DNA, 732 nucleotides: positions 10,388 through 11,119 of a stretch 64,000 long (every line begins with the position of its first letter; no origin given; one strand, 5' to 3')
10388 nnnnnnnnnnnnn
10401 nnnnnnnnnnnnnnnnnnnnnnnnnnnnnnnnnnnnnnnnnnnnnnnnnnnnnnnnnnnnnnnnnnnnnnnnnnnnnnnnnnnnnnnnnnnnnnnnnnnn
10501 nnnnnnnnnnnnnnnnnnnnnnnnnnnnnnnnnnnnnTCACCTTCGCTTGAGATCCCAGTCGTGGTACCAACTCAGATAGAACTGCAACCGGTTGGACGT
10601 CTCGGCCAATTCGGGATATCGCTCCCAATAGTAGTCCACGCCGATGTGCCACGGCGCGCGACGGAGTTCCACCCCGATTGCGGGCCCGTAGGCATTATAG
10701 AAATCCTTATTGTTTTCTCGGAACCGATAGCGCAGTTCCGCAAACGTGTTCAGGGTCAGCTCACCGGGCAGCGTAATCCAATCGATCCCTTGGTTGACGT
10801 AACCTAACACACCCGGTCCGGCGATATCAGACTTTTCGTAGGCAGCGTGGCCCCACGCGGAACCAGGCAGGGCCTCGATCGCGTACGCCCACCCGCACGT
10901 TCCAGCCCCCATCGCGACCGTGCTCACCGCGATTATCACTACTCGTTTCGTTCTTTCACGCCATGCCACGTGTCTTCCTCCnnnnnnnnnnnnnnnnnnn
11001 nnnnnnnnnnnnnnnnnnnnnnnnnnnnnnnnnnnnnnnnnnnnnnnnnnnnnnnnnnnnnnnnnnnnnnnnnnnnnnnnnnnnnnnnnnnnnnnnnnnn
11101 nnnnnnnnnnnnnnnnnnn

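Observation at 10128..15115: Cellulose-synthase-like module bcsA (tandem PilZ) - bcsG - secreted orf - dgkA with no bcsB in the window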

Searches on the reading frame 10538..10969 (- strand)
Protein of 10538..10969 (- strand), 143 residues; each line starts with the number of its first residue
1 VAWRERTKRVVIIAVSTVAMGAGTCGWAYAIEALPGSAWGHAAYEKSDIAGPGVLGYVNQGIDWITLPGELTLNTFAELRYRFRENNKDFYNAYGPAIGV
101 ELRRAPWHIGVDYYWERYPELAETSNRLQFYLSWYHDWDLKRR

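Call 4: search_protein_families(library=pfam, proteins=[window:10538-10969:-], max_evalue=0.01)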
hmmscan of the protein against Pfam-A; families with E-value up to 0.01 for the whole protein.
window:10538-10969:- (143 aa): 0 families

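Call 5: search_protein_families(library=ncbifam, proteins=[window:10538-10969:-], max_evalue=0.01)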
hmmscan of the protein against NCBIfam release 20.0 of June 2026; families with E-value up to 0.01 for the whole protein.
window:10538-10969:- (143 aa): 0 families

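Call 16: find_homologous_proteins(query=window:10538-10969:-, max_evalue=0.001)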
Query window:10538-10969:- (143 aa): 25 proteins with E <= 0.001 among 60 candidates.
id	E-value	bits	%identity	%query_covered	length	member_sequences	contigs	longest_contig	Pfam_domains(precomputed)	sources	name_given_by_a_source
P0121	1.1e-90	319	60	81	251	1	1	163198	-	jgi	jgi:hypothetical protein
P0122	3.2e-76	272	79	100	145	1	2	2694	-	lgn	-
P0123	6.2e-75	268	79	100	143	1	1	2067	-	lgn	-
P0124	4.6e-74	265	76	99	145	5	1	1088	-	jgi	-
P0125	2.9e-73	263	80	97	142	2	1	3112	-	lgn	-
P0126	6.5e-73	262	75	100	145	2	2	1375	-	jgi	-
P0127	4.9e-72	259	73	100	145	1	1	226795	-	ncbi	-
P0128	2.0e-71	257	78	95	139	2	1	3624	-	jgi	jgi:hypothetical protein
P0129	1.1e-70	254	74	99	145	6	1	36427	-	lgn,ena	-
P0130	1.5e-70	254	72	100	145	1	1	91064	-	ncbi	-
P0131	7.1e-69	249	82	87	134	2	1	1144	-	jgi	jgi:hypothetical protein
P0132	2.3e-67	244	70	100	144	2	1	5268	-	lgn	-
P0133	9.6e-67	242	70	100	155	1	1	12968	-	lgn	-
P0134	3.7e-64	233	79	85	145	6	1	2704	-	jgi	jgi:hypothetical protein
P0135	7.0e-64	232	81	80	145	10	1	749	-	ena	-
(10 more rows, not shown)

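Call 20: search_protein_families(library=pfam, alignment_id=A1, max_evalue=1)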
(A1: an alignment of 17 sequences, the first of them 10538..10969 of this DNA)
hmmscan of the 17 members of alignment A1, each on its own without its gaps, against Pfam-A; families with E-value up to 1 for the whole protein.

A. member 1, window:10538-10969:- (143 aa): 0 families

B. families by the number of members that match (of 17 scanned): 6 families
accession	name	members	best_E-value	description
PF19297.4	QcrA_N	2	0.0054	QcrA subunit N-terminal region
PF18315.6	VCH_CASS14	1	0.11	Integron cassette protein VCH_CASS1 chain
PF22652.1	DUF7006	1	0.11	Family of unknown function (DUF7006)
PF06786.17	UPF0253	1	0.15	Uncharacterised protein family (UPF0253)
PF22129.1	CjCas9_WED-like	1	0.34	CRISPR-associated endonuclease CjCas9 wedge domain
PF21599.3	ZSWIM3_N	1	0.98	Zinc finger SWIM domain-containing protein 3, N-terminal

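Call 23: predict_structure(alignment_id=A2)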
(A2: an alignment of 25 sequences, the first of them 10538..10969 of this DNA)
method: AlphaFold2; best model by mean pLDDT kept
length: 143 residues; sequences in the alignment: 25
mean_pLDDT: 81.1   pTM: 0.58
mean pLDDT of the five models: 81.1, 77.7, 64.8, 64.7, 60.2
residues with pLDDT >= 90: 51; 70-90: 69; 50-70: 13; < 50: 10
segments of 3 or more residues with pLDDT < 50: 25-34
pLDDT, mean of each block of 10 residues (from residue 1): 73 78 47 61 86 90 84 89 88 93 87 93 93 79 59
secondary structure, 60 per line:
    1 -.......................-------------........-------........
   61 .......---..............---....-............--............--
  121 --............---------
elements in order: H2-24 E38-45 E53-67 E71-84 H88-91 E93-104 E107-118 E123-134

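Call 32: find_related_loci(query=A1, collection=genome_contigs, flank=10000)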
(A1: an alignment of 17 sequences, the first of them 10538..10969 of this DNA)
Query A1 (143 aa) in genome_contigs; peptide patterns used: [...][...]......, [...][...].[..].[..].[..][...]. (x = any residue, [..] = any of these).
61 stretches matched a pattern; 18 encode a relative of the query (tblastn E <= 1e-3); 18 distinct loci.
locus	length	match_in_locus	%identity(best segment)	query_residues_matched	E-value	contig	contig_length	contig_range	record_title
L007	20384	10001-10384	77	15-142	3e-67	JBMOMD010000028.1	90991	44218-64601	MAG: Nitrospirota bacterium isolate Betzabe_MAG041 MAG041_28, whole genome shotgun sequence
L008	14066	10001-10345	62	28-142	2e-50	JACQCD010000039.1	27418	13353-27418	MAG: Nitrospirae bacterium isolate NC_groundwater_959_Pr1_S-0.2um_63_21 Montesol18-Sp2_coassembly_scaffold_353194, whole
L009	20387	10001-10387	51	11-142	1e-46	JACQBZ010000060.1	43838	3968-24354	MAG: Nitrospirae bacterium isolate NC_groundwater_955_Pr1_S-0.2um_56_113 Montesol18-Sp2_coassembly_scaffold_683497, whol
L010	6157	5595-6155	47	4-143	1e-45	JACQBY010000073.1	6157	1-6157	MAG: Nitrospirae bacterium isolate NC_groundwater_954_Pr1_S-0.2um_48_36 Montesol18-Sp2_coassembly_scaffold_214723, whole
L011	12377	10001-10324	57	33-140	2e-45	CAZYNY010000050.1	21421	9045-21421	MAG TPA_asm: uncultured Nitrospirota bacterium isolate binchicken_co213_54 genome assembly, contig: NODE_4137_length_214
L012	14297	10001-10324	56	33-140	5e-45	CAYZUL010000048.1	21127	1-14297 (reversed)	MAG TPA_asm: uncultured Nitrospirota bacterium isolate SRP090828_co2_53 genome assembly, contig: NODE_844_length_21127_c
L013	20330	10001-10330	55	33-142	2e-43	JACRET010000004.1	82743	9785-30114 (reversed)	MAG: Deltaproteobacteria bacterium isolate NC_groundwater_1706_Pr3_B-0.1um_52_15 SR-2_scaffold_141_92845, whole genome s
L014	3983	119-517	52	12-142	4e-43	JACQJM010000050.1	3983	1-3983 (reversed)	MAG: Elusimicrobia bacterium isolate NC_groundwater_1151_Ag_S-0.1um_50_28 S_p1_S3_coassembly_k141_538285, whole genome s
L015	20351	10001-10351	55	26-142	2e-42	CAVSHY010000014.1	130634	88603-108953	MAG: uncultured delta proteobacterium isolate MFD01299.bin.2.48 genome assembly, contig: contig_23041, whole genome shot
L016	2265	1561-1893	55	33-143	3e-41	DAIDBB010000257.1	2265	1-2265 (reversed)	MAG TPA_asm: bacterium isolate clean1855 k141_452840, whole genome shotgun sequence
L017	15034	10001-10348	49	28-143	8e-37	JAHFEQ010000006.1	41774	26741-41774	MAG: Nitrospirae bacterium isolate nzgw272 NODE_581_length_41775_cov_5.745115, whole genome shotgun sequence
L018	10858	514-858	47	28-143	3e-34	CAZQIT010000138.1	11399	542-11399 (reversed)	MAG TPA_asm: uncultured Nitrospirota bacterium isolate binchicken_co203_446 genome assembly, contig: k141_2019243, whole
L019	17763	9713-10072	43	31-143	3e-34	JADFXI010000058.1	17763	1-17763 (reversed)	MAG: Nitrospirae bacterium isolate nDJH13bin21 nDJH13_bin21_NODE_58_length_17763_cov_4.702030, whole genome shotgun sequ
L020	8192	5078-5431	43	23-141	3e-29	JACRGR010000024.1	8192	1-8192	MAG: Nitrospinota bacterium isolate NC_groundwater_1756_Pr3_B-0.1um_59_45 SR-2_scaffold_141_876575, whole genome shotgun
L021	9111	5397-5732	40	31-142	3e-27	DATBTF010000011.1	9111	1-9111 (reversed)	MAG TPA_asm: Bdellovibrionota bacterium isolate SMAG_U4176 k141_1165381, whole genome shotgun sequence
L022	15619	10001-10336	39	28-141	8e-26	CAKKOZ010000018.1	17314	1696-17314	Nitrospiria bacterium isolate Hainich-H32-bin115-1 genome assembly, contig: H32-bin115_1_Hain_PNK108_H32_02um_1873_lengt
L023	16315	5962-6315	36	33-135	5e-23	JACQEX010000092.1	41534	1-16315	MAG: Nitrospinota bacterium isolate NC_groundwater_1032_Pr1_S-0.65um_54_26 Montesol18_Sp65_coassembly_scaffold_876022, w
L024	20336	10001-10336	41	28-142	8e-23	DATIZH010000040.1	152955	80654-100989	MAG TPA_asm: Nitrospiria bacterium isolate SMAG_U15296 k141_4199648, whole genome shotgun sequence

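Call 37: search_protein_families(library=pfam, proteins=[L019:7637-10078:+, L024:8261-9808:+, L020:2313-4634:+, L020:5496-6320:+, L020:6321-8192:+, L022:6844-9885:+, L023:3366-4757:+, L023:1327-3369:+, L023:6360-8438:-, L017:10493-13945:+], max_evalue=0.001)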
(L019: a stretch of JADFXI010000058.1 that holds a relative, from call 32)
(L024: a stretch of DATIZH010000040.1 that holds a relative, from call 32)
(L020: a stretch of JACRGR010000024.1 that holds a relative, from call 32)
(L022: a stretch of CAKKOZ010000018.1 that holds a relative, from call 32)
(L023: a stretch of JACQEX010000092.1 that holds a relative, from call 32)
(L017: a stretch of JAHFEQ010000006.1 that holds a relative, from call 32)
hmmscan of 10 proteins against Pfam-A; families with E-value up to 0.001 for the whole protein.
L019:7637-10078:+ (813 aa): 12 families
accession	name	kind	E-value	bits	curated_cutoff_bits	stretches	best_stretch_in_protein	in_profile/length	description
PF14559.12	TPR_19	-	4.3e-22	78.6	25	1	96-148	4-56/68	Tetratricopeptide repeat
PF12895.13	ANAPC3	-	1.4e-16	60.9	27.2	0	90-141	30-80/82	Anaphase-promoting complex, cyclosome, subunit 3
PF13432.12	TPR_16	-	2.6e-12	47.4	32.7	0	88-146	2-60/65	Tetratricopeptide repeat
PF13428.12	TPR_14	-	8.9e-12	44.9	23.5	0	229-264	3-39/44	Tetratricopeptide repeat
PF13174.12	TPR_6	-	4.1e-11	43.2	26.3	0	118-146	1-29/33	Tetratricopeptide repeat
PF07719.23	TPR_2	-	1e-10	41.3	27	0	515-546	3-34/34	Tetratricopeptide repeat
PF00515.34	TPR_1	-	3.2e-07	30.3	27.8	0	514-546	2-34/34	Tetratricopeptide repeat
PF14561.12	TPR_20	-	4e-06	27.5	25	0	422-469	4-50/90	Tetratricopeptide repeat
PF01535.26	PPR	-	0.00031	21.2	25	0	125-147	8-30/31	PPR repeat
PF13181.12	TPR_8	-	0.00073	20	25.7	0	514-546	2-34/34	Tetratricopeptide repeat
PF24575.1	TPR_Slam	-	0.00077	20.3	35.2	0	517-547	51-81/104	Surface lipoprotein assembly modifier, N-terminal TPR repeats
PF25064.1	ARM_TT21_5th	-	0.00079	20.2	27.8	0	123-183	7-67/117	TT21 fifth ARM repeats domain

L024:8261-9808:+ (515 aa): 1 family
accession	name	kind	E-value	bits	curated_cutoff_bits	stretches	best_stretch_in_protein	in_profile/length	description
PF13231.12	PMT_2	-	6.6e-13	49.6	26.1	1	110-248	20-154/160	Dolichyl-phosphate-mannose-protein mannosyltransferase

L020:2313-4634:+ (773 aa): 2 families
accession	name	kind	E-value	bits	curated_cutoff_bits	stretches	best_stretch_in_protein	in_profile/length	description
PF11658.13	CBP_BcsG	-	5.7e-126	421.5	24.8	1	251-764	1-516/516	Cellulose biosynthesis protein BcsG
PF09534.15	Trp_oprn_chp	-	0.00068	20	29.6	1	302-392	2-91/180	Tryptophan-associated transmembrane protein (Trp_oprn_chp)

L020:5496-6320:+ (274 aa): 0 families

L020:6321-8192:+ (624 aa): 5 families
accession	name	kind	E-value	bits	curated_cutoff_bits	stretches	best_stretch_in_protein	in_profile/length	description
PF13641.12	Glyco_tranf_2_3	-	3.8e-23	83.2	27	1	248-473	3-229/230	Glycosyltransferase like family 2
PF13632.12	Glyco_trans_2_3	-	1.8e-21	77.3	27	1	332-525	1-191/198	Glycosyl transferase family group 2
PF00535.33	Glycos_transf_2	-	9.3e-11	42.4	23.3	1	249-395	1-142/168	Glycosyl transferase family 2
PF05157.20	MshEN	-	8.6e-10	38.9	23.1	1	65-147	1-85/90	MshEN domain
PF13506.12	Glyco_transf_21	-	4.2e-06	26.8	21.7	1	309-471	8-172/174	Glycosyl transferase family 21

L022:6844-9885:+ (1013 aa): 21 families
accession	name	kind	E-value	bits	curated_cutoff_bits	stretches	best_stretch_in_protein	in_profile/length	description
PF00535.33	Glycos_transf_2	-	8.5e-26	91.3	23.3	1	357-523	2-167/168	Glycosyl transferase family 2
PF13641.12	Glyco_tranf_2_3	-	1.3e-23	84.7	27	1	355-576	3-229/230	Glycosyltransferase like family 2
PF13632.12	Glyco_trans_2_3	-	2.2e-19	70.5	27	1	432-649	1-197/198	Glycosyl transferase family group 2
PF07238.19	PilZ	-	9.8e-19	68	22.5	2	900-1003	1-99/102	PilZ domain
PF03552.20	Cellulose_synt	-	4.7e-16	58.9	24.7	1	526-747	417-663/722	Cellulose synthase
PF14559.12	TPR_19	-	9.5e-15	55.1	25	2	134-198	2-66/68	Tetratricopeptide repeat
PF13428.12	TPR_14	-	2e-13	50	23.5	0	124-164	2-42/44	Tetratricopeptide repeat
PF07719.23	TPR_2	-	2.5e-11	43.2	27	0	192-224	2-34/34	Tetratricopeptide repeat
PF23914.1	TPR_CcmH_CycH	-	1.9e-09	38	42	1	95-224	22-154/158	Cytochrome c-type biogenesis protein H TPR domain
PF13371.12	TPR_9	-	3e-08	34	35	1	99-159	5-65/73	Tetratricopeptide repeat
PF13432.12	TPR_16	-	7e-08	33.2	32.7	1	163-224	3-64/65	Tetratricopeptide repeat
PF13181.12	TPR_8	-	1.9e-07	31.1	25.7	0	192-224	2-34/34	Tetratricopeptide repeat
PF13506.12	Glyco_transf_21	-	2.1e-07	31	21.7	1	412-555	13-151/174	Glycosyl transferase family 21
PF24575.1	TPR_Slam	-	4.1e-06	27.6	35.2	0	178-231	36-87/104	Surface lipoprotein assembly modifier, N-terminal TPR repeats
PF13431.12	TPR_17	-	8e-06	26.2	24.4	0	180-211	2-33/34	Tetratricopeptide repeat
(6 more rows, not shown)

L023:3366-4757:+ (463 aa): 3 families
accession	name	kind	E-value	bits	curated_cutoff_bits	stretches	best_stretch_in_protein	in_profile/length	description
PF00006.31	ATP-synt_ab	-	8e-76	254.8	29.5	1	134-352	1-213/213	ATP synthase alpha/beta family, nucleotide-binding domain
PF22919.1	ATP-synt_VA_C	-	3.5e-28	98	24.7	1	358-455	2-100/101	C-terminal domain of V and A type ATP synthase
PF02874.29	ATP-synt_ab_N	-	5.5e-12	46.5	20.9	1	14-77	3-69/69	ATP synthase alpha/beta family, beta-barrel domain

L023:1327-3369:+ (680 aa): 4 families
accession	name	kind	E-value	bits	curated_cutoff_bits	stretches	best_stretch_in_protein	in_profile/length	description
PF00006.31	ATP-synt_ab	-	7.2e-73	245.2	29.5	1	307-528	1-211/213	ATP synthase alpha/beta family, nucleotide-binding domain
PF16886.11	ATP-synt_ab_Xtn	-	1.3e-28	99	25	1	208-289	2-88/88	ATPsynthase alpha/beta subunit barrel-sandwich domain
PF22919.1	ATP-synt_VA_C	-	4.6e-18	65.6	24.7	1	538-633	2-94/101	C-terminal domain of V and A type ATP synthase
PF02874.29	ATP-synt_ab_N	-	9.1e-13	49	20.9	1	105-167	1-69/69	ATP synthase alpha/beta family, beta-barrel domain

L023:6360-8438:- (692 aa): 6 families
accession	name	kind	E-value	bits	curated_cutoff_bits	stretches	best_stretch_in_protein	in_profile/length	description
PF00580.27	UvrD-helicase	-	3.8e-89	299.4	23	1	49-311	1-270/271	UvrD/REP helicase N-terminal domain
PF13361.12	UvrD_C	-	3.4e-66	224.5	25.6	1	317-643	1-347/350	UvrD-like helicase C-terminal domain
PF13245.12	AAA_19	-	3.4e-22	79.5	25.1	1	53-295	1-132/134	AAA domain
PF13538.12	UvrD_C_2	-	5.2e-09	36.3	27.4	1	584-641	3-51/52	UvrD-like helicase C-terminal domain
PF13604.12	AAA_30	-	1.3e-06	28.7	27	0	49-114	2-67/191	AAA domain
PF01443.25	Viral_helicase1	-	0.00018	21.9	21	0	567-640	162-225/228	Viral superfamily 1 RNA helicase core domain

L017:10493-13945:+ (1150 aa): 5 families
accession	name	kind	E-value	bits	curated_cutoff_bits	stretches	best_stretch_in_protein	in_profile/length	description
PF07733.18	DNA_pol3_alpha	-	1.3e-106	356.5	23.9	1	302-565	3-260/260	Bacterial DNA polymerase III alpha NTPase domain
PF17657.6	DNA_pol3_finger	-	2e-67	226.1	22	1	568-733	1-166/166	Bacterial DNA polymerase III alpha subunit finger domain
PF02811.25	PHP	-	3e-61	207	26.4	1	8-181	1-163/164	PHP domain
PF14579.12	HHH_6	-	2.9e-32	111.1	25.6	1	806-895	1-90/90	Helix-hairpin-helix motif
PF01336.31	tRNA_anti-codon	-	7.1e-12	45.5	27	1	989-1066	1-75/75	OB-fold nucleic acid binding domain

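Call 38: find_homologous_proteins(query=A1, max_evalue=0.001)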
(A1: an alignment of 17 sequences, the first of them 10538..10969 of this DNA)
Query A1 (17 sequences) (143 aa, profile of the alignment): 165 proteins with E <= 0.001 among 7516 candidates; the best 120 are listed.
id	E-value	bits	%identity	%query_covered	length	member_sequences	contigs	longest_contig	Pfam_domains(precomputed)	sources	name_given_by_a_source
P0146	3.3e-120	414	53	90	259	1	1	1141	-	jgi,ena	-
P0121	1.4e-119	412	60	81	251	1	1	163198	-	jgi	jgi:hypothetical protein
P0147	1.3e-117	406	54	81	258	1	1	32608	-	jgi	-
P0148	4.3e-115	398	59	81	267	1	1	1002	-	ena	-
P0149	1.3e-113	393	54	81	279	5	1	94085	-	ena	-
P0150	1.6e-113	393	58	76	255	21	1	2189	-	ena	-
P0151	2.9e-112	389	61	80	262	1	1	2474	-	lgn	-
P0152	5.6e-112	388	57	81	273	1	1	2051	-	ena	-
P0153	1.6e-111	386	51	94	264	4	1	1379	-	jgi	-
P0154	1.8e-111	386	52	96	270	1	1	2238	-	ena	-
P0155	2.5e-111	386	54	81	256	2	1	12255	-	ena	-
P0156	1.9e-110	383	63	76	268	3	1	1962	-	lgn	-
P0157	4.2e-110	382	57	76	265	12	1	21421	-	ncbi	-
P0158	8.9e-110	381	54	86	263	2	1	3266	-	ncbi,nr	ncbi:MAG TPA: hypothetical protein VFG95_09740 [Nitrospiria bacterium]|nr:hypothetical protein [Nitr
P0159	2.0e-109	379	50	96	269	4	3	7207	-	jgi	-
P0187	1.7e-91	321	57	76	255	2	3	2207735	-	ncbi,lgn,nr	ncbi:MAG: hypothetical protein HY751_04125 [Nitrospinae bacterium]|nr:hypothetical protein [Nitrospi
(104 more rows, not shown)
